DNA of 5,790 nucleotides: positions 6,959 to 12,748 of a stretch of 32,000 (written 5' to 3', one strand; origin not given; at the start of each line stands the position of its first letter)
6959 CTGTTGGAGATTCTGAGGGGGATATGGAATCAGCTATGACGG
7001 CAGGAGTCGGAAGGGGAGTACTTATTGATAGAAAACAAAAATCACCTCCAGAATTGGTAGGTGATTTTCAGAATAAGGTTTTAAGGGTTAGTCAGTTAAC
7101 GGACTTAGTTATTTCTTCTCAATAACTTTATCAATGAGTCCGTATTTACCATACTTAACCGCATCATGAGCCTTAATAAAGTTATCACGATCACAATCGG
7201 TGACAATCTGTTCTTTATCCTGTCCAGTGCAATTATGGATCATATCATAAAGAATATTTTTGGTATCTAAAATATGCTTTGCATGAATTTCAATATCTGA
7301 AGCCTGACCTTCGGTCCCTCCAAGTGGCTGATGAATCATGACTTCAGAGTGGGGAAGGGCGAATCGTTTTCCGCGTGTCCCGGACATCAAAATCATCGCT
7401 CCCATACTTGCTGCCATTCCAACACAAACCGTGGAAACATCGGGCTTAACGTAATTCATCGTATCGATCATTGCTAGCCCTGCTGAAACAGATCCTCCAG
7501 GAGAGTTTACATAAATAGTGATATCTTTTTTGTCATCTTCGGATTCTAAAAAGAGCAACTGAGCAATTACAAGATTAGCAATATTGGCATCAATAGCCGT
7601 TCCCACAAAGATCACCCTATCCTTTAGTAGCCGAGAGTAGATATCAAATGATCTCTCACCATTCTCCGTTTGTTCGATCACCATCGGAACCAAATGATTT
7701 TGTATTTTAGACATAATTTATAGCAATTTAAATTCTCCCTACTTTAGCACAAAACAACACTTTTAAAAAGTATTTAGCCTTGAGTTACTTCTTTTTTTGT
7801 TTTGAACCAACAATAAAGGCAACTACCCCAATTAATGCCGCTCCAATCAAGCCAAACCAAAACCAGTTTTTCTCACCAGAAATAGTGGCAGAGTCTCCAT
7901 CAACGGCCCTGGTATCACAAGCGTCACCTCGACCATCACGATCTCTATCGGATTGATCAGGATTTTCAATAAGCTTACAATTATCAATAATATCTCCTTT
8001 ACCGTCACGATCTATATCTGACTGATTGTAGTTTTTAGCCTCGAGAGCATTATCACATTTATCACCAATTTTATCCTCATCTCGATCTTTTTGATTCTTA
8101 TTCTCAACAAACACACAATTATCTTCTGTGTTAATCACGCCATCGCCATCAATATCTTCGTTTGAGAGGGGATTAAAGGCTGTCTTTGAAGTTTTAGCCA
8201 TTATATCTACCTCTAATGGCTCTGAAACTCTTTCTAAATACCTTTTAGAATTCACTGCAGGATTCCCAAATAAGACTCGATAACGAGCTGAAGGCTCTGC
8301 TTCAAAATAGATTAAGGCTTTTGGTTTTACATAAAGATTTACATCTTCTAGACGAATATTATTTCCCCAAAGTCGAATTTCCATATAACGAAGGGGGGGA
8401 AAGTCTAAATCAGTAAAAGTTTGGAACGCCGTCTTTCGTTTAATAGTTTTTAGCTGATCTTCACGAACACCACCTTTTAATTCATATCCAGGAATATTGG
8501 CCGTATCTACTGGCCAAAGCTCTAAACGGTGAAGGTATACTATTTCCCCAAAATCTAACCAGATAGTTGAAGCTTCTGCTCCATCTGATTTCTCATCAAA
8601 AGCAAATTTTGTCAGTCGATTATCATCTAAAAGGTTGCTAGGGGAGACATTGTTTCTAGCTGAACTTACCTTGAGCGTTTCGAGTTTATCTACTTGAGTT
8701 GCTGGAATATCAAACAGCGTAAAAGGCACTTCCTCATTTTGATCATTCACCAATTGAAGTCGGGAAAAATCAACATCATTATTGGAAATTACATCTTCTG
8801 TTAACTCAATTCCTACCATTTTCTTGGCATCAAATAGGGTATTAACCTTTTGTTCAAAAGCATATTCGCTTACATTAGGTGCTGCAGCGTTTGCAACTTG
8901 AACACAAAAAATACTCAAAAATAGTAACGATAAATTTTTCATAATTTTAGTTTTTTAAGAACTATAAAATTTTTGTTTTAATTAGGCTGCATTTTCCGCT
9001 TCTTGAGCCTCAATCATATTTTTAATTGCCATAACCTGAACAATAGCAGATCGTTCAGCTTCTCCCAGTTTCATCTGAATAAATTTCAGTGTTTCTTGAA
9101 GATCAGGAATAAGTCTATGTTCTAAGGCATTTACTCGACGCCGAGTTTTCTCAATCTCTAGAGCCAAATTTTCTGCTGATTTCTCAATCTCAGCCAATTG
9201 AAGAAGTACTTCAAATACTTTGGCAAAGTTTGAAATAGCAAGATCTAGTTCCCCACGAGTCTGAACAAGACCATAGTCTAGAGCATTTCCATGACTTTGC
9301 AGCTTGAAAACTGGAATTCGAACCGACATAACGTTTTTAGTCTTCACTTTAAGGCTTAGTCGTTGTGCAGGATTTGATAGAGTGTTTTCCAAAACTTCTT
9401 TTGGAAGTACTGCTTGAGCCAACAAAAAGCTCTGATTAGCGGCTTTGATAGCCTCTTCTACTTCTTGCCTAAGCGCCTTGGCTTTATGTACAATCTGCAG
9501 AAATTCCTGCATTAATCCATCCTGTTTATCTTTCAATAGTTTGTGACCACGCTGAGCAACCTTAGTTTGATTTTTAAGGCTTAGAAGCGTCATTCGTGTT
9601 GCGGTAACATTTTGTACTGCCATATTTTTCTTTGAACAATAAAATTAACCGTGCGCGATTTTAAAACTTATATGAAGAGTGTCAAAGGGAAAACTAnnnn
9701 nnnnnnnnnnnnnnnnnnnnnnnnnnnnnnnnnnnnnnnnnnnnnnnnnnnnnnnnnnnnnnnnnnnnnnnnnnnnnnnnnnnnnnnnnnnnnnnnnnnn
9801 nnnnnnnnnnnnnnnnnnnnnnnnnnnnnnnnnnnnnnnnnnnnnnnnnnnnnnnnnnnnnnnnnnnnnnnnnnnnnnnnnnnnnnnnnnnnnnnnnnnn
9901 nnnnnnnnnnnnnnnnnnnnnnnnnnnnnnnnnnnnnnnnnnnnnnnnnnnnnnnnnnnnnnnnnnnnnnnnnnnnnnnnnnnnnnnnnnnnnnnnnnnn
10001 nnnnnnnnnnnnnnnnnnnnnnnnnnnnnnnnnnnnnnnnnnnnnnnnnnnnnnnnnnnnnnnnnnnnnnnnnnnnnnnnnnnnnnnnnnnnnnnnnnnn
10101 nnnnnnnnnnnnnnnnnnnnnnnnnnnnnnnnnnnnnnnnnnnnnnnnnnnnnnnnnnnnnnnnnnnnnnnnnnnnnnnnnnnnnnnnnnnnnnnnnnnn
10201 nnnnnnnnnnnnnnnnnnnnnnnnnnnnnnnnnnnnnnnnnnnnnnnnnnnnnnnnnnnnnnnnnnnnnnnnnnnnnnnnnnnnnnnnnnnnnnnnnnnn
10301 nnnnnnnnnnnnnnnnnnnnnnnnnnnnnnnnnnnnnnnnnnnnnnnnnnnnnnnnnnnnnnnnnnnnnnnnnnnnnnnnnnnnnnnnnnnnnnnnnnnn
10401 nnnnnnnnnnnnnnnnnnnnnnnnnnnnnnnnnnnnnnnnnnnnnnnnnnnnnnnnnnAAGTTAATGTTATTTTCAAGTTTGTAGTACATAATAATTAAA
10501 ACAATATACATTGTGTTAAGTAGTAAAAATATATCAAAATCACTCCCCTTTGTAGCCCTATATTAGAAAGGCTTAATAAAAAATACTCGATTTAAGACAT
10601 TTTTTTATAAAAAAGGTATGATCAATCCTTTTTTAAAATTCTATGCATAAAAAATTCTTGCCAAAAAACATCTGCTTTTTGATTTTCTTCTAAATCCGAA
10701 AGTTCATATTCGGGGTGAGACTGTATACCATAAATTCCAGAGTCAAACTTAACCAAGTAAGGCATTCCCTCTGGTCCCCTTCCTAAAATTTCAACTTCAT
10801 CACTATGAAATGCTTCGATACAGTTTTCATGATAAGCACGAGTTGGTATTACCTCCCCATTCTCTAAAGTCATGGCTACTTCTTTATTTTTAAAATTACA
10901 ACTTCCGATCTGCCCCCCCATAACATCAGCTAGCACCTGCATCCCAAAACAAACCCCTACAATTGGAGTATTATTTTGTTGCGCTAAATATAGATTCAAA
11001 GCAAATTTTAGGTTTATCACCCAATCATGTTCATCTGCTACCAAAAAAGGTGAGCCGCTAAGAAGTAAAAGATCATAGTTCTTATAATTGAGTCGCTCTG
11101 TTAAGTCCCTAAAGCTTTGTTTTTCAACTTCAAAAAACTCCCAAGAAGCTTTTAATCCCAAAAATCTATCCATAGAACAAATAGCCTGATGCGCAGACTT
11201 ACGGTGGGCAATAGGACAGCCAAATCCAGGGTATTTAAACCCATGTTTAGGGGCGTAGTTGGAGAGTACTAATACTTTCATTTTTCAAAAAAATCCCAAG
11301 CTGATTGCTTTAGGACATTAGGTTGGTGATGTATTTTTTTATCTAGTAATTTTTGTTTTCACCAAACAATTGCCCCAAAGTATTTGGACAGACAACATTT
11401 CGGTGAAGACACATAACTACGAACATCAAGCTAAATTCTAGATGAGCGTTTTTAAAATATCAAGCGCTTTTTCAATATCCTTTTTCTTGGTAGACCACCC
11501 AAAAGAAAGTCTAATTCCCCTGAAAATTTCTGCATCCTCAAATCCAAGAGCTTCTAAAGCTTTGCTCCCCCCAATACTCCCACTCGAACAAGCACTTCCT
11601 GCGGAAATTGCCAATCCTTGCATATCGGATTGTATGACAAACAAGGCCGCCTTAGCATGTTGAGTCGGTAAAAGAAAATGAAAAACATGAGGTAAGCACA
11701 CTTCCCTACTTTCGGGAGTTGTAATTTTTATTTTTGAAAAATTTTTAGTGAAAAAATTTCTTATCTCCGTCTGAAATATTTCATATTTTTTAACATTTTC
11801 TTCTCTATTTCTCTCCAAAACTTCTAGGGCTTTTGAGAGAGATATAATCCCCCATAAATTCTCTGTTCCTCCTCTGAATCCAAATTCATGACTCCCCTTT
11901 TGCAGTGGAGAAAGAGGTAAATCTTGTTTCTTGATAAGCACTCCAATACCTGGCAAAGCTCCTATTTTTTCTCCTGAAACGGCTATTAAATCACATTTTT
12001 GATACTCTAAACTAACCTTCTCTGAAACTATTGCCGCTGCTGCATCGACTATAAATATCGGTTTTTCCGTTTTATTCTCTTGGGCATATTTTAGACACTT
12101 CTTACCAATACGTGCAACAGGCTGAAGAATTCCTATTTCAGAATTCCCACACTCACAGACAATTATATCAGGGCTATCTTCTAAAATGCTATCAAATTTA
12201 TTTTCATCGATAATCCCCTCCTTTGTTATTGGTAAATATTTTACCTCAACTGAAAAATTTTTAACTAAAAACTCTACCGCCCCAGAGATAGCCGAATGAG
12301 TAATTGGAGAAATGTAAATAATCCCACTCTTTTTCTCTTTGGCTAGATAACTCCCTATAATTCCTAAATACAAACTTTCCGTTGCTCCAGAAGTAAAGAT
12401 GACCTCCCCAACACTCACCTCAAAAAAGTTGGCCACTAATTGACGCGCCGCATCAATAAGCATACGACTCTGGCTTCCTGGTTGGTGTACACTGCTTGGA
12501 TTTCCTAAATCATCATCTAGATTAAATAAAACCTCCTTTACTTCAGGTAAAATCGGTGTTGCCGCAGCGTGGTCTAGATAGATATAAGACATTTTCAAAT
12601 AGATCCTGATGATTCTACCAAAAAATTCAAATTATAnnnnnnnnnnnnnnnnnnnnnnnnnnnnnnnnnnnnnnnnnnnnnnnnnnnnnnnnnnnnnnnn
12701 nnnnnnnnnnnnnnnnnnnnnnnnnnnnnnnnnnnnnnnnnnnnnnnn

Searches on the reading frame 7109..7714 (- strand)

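Call 61: search_protein_families(library=pfam, proteins=[window:7109-7714:-])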
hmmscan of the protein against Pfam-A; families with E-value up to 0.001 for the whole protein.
window:7109-7714:- (201 aa): 1 family
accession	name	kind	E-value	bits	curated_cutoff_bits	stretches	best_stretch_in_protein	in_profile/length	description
PF00574.28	CLP_protease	-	2.1e-77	259.6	20.2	1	18-200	2-181/182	Clp protease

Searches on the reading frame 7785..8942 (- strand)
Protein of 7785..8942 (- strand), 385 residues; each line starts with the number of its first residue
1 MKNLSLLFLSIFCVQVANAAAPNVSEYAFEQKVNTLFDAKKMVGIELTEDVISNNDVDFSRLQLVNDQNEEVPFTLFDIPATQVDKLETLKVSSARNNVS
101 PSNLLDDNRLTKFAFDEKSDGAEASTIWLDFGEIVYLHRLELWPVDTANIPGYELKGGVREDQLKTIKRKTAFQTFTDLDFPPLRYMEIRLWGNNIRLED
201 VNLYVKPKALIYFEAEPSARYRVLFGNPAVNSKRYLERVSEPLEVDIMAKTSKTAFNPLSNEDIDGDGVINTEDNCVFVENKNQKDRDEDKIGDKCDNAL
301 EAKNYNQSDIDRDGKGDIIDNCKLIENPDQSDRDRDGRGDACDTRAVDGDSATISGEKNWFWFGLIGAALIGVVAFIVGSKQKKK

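Call 61: search_protein_families(library=pfam, proteins=[window:7785-8942:-])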
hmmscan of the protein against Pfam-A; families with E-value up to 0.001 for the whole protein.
window:7785-8942:- (385 aa): 1 family
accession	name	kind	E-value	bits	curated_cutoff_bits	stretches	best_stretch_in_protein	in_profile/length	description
PF02412.23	TSP_3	-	5.2e-14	52.1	25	2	285-330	1-36/36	Thrombospondin type 3 repeat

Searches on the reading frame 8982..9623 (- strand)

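Call 61: search_protein_families(library=pfam, proteins=[window:8982-9623:-])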
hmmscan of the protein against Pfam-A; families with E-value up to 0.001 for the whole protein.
window:8982-9623:- (213 aa): 1 family
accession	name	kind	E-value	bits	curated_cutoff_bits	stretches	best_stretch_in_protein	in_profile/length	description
PF01813.22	ATP-synt_D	-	1.5e-57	195.1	25.7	1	13-202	2-196/196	ATP synthase subunit D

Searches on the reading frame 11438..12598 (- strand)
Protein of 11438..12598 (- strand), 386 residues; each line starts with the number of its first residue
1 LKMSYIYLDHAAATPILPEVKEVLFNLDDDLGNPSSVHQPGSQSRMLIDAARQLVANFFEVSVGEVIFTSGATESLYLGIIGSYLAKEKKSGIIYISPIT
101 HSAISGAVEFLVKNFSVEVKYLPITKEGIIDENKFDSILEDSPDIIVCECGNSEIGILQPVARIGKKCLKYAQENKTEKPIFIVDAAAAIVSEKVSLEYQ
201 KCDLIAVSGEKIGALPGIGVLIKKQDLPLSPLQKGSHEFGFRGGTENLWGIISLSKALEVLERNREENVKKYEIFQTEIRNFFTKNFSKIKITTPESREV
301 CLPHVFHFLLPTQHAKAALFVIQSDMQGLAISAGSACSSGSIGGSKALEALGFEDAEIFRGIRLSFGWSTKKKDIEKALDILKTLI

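Call 11: search_protein_families(library=pfam, proteins=[window:11438-12598:-])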
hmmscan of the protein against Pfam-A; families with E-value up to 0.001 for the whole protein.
window:11438-12598:- (386 aa): 1 family
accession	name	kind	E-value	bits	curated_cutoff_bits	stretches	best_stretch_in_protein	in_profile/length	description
PF00266.25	Aminotran_5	-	5.3e-48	164.3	21.5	1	6-377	1-370/371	Aminotransferase class-V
